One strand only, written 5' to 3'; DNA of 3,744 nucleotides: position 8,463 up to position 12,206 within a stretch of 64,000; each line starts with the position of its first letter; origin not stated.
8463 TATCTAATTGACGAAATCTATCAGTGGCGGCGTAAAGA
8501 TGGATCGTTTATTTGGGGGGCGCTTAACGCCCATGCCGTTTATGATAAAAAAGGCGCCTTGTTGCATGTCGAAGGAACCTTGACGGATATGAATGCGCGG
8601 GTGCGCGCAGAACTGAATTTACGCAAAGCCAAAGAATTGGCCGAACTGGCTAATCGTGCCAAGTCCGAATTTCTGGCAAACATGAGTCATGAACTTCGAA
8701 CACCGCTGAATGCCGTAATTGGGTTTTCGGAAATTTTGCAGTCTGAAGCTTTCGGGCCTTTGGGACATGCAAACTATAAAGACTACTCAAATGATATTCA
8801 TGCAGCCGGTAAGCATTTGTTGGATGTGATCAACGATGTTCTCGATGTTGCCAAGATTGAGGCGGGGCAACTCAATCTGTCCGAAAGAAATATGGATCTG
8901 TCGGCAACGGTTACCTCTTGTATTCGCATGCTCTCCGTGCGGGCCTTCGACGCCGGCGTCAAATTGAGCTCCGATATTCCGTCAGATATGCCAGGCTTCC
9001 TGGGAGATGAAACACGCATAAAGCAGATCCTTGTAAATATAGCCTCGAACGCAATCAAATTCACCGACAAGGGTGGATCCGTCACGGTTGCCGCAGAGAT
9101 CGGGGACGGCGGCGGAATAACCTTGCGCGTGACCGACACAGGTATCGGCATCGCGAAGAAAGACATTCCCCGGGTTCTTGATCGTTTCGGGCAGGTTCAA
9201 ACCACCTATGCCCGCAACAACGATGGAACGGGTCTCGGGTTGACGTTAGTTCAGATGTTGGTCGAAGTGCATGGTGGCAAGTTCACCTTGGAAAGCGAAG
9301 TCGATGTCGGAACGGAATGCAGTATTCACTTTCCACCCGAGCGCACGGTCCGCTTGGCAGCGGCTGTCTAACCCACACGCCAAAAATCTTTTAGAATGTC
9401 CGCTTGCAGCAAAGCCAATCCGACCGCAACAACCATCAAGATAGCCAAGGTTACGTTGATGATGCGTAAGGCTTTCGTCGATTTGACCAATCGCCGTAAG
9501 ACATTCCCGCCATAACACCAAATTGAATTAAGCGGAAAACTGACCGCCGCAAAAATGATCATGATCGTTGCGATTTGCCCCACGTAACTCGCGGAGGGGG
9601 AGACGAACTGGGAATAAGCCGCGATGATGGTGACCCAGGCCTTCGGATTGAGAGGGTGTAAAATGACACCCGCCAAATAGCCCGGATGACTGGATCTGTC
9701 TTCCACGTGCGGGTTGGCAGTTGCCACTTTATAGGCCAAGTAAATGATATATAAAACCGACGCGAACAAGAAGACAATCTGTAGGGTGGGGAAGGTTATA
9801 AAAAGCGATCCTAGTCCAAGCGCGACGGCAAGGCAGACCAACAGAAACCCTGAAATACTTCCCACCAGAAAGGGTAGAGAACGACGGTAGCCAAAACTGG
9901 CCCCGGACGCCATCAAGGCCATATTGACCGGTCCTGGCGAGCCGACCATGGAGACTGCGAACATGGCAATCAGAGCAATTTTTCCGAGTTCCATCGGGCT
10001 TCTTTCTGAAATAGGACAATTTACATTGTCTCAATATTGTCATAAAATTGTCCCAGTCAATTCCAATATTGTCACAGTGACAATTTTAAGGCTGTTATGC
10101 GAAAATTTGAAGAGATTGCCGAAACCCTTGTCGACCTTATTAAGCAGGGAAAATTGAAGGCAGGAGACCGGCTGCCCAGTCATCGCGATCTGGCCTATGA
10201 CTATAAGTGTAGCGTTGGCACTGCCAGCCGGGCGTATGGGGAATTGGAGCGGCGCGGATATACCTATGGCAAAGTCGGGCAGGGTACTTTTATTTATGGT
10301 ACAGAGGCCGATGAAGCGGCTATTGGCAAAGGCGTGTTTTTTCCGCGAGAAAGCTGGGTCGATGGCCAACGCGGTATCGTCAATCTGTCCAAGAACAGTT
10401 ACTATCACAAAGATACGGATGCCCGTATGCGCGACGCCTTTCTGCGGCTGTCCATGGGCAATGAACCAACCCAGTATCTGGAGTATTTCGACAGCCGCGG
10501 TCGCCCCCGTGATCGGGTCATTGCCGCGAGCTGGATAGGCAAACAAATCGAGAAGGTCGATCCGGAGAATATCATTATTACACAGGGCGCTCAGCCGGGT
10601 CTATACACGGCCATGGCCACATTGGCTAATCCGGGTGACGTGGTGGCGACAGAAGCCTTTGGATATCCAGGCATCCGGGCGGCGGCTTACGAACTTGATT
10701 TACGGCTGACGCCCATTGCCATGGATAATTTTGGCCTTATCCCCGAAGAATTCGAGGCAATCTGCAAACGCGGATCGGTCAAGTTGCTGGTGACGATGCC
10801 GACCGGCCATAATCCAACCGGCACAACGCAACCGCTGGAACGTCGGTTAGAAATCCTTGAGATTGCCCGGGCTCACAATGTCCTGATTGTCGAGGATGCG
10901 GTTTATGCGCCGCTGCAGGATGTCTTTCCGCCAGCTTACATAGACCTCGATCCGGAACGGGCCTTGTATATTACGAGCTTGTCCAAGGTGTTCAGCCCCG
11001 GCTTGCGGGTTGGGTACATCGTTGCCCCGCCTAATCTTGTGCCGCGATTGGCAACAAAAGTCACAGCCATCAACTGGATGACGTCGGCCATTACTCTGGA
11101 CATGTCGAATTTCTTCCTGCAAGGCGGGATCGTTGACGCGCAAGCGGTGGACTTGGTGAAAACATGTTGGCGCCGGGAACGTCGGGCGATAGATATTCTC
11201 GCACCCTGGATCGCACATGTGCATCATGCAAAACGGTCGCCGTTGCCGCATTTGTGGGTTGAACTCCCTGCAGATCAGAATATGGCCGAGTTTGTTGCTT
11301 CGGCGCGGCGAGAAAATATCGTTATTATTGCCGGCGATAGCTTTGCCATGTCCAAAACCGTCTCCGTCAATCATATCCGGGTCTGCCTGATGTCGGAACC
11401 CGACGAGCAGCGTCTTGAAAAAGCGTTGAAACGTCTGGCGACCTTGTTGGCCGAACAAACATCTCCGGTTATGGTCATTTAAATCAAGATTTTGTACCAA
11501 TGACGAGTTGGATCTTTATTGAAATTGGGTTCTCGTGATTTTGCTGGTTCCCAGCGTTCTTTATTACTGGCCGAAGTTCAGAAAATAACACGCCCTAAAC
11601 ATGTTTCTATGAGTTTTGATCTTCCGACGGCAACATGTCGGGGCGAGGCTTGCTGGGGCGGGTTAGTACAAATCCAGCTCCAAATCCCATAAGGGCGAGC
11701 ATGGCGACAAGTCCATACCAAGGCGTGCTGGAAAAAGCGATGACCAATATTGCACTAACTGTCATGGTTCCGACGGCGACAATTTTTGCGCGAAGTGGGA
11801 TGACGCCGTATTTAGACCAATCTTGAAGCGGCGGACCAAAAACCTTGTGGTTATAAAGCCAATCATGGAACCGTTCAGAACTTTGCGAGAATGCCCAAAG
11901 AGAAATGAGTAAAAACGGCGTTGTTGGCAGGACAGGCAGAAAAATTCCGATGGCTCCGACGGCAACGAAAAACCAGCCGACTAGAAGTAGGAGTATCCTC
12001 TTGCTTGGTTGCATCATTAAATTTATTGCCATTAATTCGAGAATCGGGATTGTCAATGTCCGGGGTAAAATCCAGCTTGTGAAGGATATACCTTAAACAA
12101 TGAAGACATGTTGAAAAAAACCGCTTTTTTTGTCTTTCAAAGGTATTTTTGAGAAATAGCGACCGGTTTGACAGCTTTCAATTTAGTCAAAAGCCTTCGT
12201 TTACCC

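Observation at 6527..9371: Transporter-less TAXI binding protein paired with a PleC/DivJ-type sensor kinase: candidate extracytoplasmic-ligand input into cell-cycle signalling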

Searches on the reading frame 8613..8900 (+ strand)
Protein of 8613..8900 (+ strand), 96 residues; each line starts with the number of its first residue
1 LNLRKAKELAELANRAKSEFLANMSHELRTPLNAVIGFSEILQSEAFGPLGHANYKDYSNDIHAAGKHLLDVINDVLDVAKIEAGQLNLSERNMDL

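Call 57: search_protein_families(library=ncbifam, proteins=[window:8613-8900:+], max_evalue=0.00001)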
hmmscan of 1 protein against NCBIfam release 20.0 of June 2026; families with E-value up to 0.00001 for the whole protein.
seq(96 aa): 27 families (the best 25 are shown)
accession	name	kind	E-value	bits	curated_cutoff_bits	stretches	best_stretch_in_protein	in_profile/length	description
NF041593.1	histid_kinase_PdhS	equivalog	9.9e-30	103.2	2000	1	3-90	788-875/1041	cell-division control histidine kinase PdhS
TIGR02956.1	TMAO_torS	equivalog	3.5e-29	101.5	676.5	1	2-96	449-539/967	TMAO reductase system sensor histidine kinase/response regulator TorS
NF050805.1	CellDivHKDivJCaul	equivalog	3.7e-29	101.4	1000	1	3-95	284-375/531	cell cycle sensor histidine kinase DivJ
NF008318.0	PRK11107.1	equivalog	8.5e-26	90.3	890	1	2-91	278-363/920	two-component sensor histidine kinase BarA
NF038297.2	hybrid_HK_HrmK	equivalog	6.6e-25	87.8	725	1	11-95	229-312/607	hybrid histidine kinase/response regulator HrmK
NF041947.1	LuxQ_Vibrio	equivalog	1.3e-22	79.6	1200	1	4-94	459-545/843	quorum-sensing autoinducer 2 sensor kinase/phosphatase LuxQ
NF045901.1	HisKinLetSLeg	equivalog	1.5e-21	76.1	1650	1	5-94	281-366/906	two-component system sensor histidine kinase LetS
NF011874.0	PRK15347.1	equivalog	1.2e-20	73.2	852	1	2-95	383-472/921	two component system sensor kinase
NF008543.0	PRK11466.1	equivalog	4.1e-18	64.6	982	1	3-90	430-513/914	TMAO reductase system sensor histidine kinase/response regulator TorS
NF008099.0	PRK10841.1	equivalog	1.1e-15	56.5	920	1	6-93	459-542/949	two-component system sensor histidine kinase RcsC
NF008302.0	PRK11091.1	equivalog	1.3e-15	56.7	838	1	5-96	271-358/779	aerobic respiration two-component sensor histidine kinase ArcB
NF046044.1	PnpS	equivalog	3.1e-14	52.8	400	1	14-95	167-246/390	two-component system histidine kinase PnpS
TIGR02966.1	phoR_proteo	equivalog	1e-13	51.1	334.2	1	14-95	111-190/333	phosphate regulon sensor histidine kinase PhoR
NF047874.1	MASE3_PAS_HK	subfamily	1.4e-13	50.5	560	1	10-95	391-479/655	MASE3 domain-containing sensor histidine kinase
NF007420.1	PRK09959.1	equivalog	4.9e-13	47.5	1995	1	9-95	704-787/1197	acid-sensing system histidine kinase EvgS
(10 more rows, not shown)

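Call 88: search_solved_structures(query=window:8613-8900:+, max_evalue=1e-8, show_alignments=3)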
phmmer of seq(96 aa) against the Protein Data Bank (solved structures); distinct sequences matched with E-value up to 1e-8: 13.
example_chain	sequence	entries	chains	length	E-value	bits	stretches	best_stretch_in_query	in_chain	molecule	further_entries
7z8n_A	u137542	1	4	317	2.1e-18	70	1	6-90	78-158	Histidine kinase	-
7n0e_B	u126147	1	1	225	1.9e-17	67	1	17-96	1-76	Histidine kinase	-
6dk7_A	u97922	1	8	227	6.7e-17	65.2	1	19-96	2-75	RetS (Regulator of Exopolysaccharide and Type III Secretion)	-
6dk8_A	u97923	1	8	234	7.2e-17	65.1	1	19-96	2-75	RetS (Regulator of Exopolysaccharide and Type III Secretion)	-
7p8e_A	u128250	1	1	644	5.6e-15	59.1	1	4-92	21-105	Receiver domain of histidine kinase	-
4jas_A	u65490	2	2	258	6.3e-13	52.6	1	2-96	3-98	Histidine kinase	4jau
7n0e_A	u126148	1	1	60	1.1e-12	51.7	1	18-81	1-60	Histidine kinase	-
2c2a_A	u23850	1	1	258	6.5e-12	49.3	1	2-96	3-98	SENSOR HISTIDINE KINASE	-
3dge_A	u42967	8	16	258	6.5e-12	49.3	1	2-96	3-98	Sensor protein | Histidine kinase | Sensor histidine kinase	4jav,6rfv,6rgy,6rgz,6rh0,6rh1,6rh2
5uht_A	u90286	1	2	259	6.5e-12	49.3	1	2-96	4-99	Sensor histidine kinase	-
6azr_A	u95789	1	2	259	3.6e-11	46.9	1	2-96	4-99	Sensor histidine kinase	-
4q20_A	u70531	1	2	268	4.3e-11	46.7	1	8-90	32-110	Sensor protein DivL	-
6rh7_A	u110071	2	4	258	1.7e-10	44.8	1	2-96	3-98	Sensor histidine kinase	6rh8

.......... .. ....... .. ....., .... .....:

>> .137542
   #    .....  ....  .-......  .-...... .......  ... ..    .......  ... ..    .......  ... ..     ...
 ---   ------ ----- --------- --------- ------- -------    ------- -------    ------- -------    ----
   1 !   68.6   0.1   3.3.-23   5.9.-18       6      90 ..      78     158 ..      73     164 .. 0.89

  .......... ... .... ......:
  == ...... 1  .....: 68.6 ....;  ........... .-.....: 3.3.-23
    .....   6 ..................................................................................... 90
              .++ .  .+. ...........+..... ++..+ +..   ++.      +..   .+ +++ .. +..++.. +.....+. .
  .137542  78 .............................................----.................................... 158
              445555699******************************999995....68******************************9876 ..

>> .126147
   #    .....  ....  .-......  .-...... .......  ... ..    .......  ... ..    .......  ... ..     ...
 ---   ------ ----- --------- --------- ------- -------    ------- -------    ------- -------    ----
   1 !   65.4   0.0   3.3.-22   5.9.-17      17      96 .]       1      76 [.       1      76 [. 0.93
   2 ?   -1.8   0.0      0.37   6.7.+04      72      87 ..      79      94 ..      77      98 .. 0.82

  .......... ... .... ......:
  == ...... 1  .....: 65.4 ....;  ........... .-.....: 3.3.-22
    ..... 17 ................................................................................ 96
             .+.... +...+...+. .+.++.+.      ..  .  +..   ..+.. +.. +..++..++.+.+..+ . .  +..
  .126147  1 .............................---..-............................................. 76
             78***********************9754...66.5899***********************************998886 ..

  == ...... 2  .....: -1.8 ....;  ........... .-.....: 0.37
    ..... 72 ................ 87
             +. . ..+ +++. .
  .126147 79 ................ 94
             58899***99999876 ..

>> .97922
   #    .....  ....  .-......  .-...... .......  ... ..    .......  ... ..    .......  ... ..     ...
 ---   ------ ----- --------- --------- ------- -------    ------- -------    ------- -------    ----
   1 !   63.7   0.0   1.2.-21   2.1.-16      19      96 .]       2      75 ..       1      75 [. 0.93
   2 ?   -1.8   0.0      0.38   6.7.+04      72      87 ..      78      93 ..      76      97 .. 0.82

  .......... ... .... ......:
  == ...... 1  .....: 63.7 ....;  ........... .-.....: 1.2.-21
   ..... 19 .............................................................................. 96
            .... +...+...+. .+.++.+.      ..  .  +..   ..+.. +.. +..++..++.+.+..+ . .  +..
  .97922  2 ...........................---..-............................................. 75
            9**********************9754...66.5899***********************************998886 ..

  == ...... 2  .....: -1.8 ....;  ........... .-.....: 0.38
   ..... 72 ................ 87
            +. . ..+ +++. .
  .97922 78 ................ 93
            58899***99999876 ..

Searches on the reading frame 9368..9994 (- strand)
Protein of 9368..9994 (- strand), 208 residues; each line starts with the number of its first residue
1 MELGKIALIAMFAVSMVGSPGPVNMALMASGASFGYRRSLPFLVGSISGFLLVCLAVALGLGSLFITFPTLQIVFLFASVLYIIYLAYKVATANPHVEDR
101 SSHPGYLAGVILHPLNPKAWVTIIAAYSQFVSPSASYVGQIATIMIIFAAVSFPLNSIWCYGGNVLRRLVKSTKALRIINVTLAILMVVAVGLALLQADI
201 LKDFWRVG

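Call 7: search_protein_families(library=pfam, proteins=[window:9368-9994:-], max_evalue=0.01)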
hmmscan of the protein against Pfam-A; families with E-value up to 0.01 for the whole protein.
window:9368-9994:- (208 aa): 1 family
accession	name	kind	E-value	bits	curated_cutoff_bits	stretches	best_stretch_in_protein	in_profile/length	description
PF01810.24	LysE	-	1.5e-15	57.7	25.6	1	15-195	2-189/193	LysE type translocator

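Call 8: search_protein_families(library=ncbifam, proteins=[window:9368-9994:-], max_evalue=0.01)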
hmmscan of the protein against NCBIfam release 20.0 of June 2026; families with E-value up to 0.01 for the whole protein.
window:9368-9994:- (208 aa): 5 families
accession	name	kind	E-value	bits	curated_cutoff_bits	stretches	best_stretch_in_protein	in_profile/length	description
NF007653.0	PRK10323.1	equivalog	7.9e-16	58.3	193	1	18-189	18-188/195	cysteine/O-acetylserine transporter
TIGR00949.1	2A76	subfamily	3.4e-09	36.7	183.95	1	19-191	1-183/185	homoserine/threonine efflux transporter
NF008201.0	PRK10958.1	equivalog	2.1e-07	30.7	165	1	13-194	17-206/212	leucine efflux protein LeuE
NF007812.0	PRK10520.1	equivalog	3e-07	30.2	209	1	14-194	14-199/206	homoserine/homoserine lactone efflux protein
TIGR00948.1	2a75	equivalog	0.0018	18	213.65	1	24-187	9-177/177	L-lysine exporter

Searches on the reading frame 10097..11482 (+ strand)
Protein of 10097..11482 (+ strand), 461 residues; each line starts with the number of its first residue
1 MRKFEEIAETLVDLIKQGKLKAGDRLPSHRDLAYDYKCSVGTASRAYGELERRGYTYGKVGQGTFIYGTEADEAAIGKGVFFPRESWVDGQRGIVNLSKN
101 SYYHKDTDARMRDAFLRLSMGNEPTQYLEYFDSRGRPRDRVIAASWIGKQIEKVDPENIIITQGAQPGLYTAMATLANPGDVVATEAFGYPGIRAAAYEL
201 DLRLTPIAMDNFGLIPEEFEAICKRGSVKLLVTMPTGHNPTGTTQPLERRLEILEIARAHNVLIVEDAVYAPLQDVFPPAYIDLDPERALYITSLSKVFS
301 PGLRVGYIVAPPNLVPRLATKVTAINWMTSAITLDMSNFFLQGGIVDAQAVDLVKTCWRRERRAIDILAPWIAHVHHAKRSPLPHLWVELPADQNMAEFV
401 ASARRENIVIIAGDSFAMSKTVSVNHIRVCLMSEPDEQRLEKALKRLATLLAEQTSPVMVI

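Call 7: search_protein_families(library=pfam, proteins=[window:10097-11482:+], max_evalue=0.01)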
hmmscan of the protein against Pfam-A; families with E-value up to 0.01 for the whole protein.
window:10097-11482:+ (461 aa): 2 families
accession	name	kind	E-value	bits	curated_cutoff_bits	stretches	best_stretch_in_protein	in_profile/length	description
PF00155.27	Aminotran_1_2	-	6.4e-26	91.8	19.7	1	94-447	3-361/361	Aminotransferase class I and II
PF00392.27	GntR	-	1.4e-10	41.1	27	1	5-66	3-64/64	Bacterial regulatory proteins, gntR family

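Call 8: search_protein_families(library=ncbifam, proteins=[window:10097-11482:+], max_evalue=0.01)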
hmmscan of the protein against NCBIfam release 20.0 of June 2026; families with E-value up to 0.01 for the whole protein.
window:10097-11482:+ (461 aa): 78 families (the best 25 are shown)
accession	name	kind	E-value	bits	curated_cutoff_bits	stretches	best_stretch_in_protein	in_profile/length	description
NF052286.1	ecto_TF_EhuR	exception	6.6e-112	374.4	480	1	3-458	12-456/458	MocR-like ectoine utilization transcription factor EhuR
NF052282.1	PLP_TF_PdxR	equivalog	4.4e-63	213.9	320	1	5-447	4-447/448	MocR-like pyridoxine biosynthesis transcription factor PdxR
NF052290.2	MocR_like_YczR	exception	1.4e-48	165.7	487.4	1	3-449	20-456/458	MocR-like transcription factor YczR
TIGR04461.1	endura_MppQ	equivalog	9.2e-38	130.3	540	1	128-452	48-381/392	enduracididine biosynthesis enzyme MppQ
NF052281.1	rhizopine_MocR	equivalog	4e-32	111.5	650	2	127-330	156-359/479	rhizopine catabolism transcriptional regulator MocR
NF052285.1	GABA_TF_GabR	exception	1.3e-28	100.1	600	1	5-449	2-454/456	MocR-like transcriptional regulator GabR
NF041364.1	GntC_guanitoxin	equivalog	1.9e-26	92.8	415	1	120-449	24-355/356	guanitoxin biosynthesis PLP-dependent (S)-gamma-hydroxy-L-arginine cyclodehydratase GntC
NF012025.0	PRK15481.1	equivalog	3.4e-24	85.3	573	1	5-446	9-428/432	MocR-like B6 salvage transcription factor PtsJ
NF004770.0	PRK06108.1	subfamily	2.2e-21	76.2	422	1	130-454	69-395/396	pyridoxal phosphate-dependent aminotransferase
TIGR03947.1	viomycin_VioD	equivalog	3.5e-19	68.9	390.9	1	147-450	60-358/359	capreomycidine synthase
NF006514.0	PRK08960.1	equivalog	4e-18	65.4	554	1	128-449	63-383/388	pyridoxal phosphate-dependent aminotransferase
TIGR01140.1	L_thr_O3P_dcar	equivalog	5.8e-18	65.1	290.55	1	150-445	59-331/331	threonine-phosphate decarboxylase CobD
NF005305.0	PRK06836.1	equivalog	9.7e-17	61.3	376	1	109-420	50-367/396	pyridoxal phosphate-dependent aminotransferase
NF005593.0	PRK07324.1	equivalog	6.4e-16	58.4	476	1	148-454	72-371/373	aminotransferase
TIGR03540.1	DapC_direct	equivalog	5.3e-15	55.2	593.25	1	129-449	62-382/383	LL-diaminopimelate aminotransferase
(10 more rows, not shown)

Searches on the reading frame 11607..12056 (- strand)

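Call 66: search_protein_families(library=pfam, proteins=[window:11607-12056:-], max_evalue=0.00001)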
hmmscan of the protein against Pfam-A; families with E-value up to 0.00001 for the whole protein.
window:11607-12056:- (149 aa): 1 family
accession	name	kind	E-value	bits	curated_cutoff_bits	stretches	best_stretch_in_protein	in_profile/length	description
PF04304.18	DUF454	-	7.5e-37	126.3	35.1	1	20-134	1-114/115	Protein of unknown function (DUF454)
